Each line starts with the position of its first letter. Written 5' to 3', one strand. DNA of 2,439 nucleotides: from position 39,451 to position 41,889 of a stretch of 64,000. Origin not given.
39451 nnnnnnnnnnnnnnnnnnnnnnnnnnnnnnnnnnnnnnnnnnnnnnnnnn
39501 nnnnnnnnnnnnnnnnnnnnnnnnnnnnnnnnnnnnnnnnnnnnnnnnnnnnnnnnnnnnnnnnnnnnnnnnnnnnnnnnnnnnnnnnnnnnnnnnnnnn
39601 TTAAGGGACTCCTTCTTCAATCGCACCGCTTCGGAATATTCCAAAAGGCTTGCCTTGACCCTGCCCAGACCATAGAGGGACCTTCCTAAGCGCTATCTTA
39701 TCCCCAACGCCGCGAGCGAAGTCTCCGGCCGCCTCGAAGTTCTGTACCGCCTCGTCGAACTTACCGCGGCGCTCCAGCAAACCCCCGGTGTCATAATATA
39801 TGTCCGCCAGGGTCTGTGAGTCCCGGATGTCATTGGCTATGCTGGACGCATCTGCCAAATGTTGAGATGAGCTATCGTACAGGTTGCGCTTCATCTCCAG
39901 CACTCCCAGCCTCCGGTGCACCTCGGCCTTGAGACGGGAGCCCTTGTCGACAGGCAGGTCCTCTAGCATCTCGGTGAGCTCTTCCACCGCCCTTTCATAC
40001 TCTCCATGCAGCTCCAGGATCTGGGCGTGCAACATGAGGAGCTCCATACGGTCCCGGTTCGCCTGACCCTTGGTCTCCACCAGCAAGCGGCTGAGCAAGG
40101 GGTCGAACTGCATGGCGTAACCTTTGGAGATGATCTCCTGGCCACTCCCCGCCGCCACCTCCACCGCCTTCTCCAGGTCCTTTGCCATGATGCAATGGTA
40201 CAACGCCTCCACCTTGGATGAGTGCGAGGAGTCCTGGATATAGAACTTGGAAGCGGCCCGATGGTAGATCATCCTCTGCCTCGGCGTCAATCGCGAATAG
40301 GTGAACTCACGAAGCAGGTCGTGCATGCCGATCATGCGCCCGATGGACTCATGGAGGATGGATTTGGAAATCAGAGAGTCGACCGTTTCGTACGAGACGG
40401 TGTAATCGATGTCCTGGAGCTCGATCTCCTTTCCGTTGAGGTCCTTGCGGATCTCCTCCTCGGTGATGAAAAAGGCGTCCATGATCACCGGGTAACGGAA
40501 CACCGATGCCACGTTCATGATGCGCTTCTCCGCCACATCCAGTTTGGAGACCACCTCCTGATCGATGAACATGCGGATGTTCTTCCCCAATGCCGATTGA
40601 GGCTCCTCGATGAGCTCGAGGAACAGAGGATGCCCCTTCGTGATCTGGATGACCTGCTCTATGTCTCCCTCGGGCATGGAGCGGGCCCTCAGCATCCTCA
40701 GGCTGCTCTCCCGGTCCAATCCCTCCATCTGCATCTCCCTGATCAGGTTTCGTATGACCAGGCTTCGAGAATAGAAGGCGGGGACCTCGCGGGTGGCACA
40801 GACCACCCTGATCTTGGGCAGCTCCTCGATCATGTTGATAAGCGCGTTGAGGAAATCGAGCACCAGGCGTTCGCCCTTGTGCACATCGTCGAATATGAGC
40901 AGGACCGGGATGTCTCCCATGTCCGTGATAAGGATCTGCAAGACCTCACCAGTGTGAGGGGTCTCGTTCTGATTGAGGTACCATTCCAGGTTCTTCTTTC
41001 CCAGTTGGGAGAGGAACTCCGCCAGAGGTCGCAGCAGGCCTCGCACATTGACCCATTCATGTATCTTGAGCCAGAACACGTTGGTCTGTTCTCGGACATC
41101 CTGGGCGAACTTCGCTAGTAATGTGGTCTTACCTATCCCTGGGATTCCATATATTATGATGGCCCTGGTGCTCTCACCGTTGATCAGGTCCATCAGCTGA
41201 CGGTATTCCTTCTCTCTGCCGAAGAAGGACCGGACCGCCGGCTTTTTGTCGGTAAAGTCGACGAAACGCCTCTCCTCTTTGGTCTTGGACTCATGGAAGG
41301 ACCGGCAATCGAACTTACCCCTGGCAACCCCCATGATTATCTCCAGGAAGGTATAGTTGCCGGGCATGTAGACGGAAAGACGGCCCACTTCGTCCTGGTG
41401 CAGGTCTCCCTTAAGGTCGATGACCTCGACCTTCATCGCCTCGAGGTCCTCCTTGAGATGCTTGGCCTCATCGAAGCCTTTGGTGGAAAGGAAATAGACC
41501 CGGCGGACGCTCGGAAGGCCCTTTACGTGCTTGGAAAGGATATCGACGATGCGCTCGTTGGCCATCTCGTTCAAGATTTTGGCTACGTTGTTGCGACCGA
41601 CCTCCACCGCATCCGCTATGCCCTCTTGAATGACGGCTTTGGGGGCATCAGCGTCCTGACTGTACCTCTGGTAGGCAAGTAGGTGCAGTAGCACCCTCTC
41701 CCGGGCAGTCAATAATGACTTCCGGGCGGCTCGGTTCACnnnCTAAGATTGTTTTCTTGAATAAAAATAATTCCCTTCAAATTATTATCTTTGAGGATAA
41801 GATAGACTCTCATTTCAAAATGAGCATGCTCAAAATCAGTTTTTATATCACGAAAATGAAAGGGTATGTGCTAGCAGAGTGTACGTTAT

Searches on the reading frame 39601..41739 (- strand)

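Call 56: search_protein_families(library=pfam, proteins=[window:39601-41739:-], max_evalue=0.00001)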
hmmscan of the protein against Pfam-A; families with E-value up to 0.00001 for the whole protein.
window:39601-41739:- (712 aa): 4 families
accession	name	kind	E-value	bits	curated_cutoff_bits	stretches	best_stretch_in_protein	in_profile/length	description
PF13191.12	AAA_16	-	1.4e-11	45.7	32.6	1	172-306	2-161/167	AAA ATPase domain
PF01637.24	ATPase_2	-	1.8e-10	41.4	33.2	1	172-372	1-220/225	ATPase domain predominantly from Archaea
PF00931.28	NB-ARC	-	3.5e-08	33.5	23.5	1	183-377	9-201/248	NB-ARC domain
PF13401.12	AAA_22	-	4.9e-07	30.6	27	1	191-305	5-111/130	AAA domain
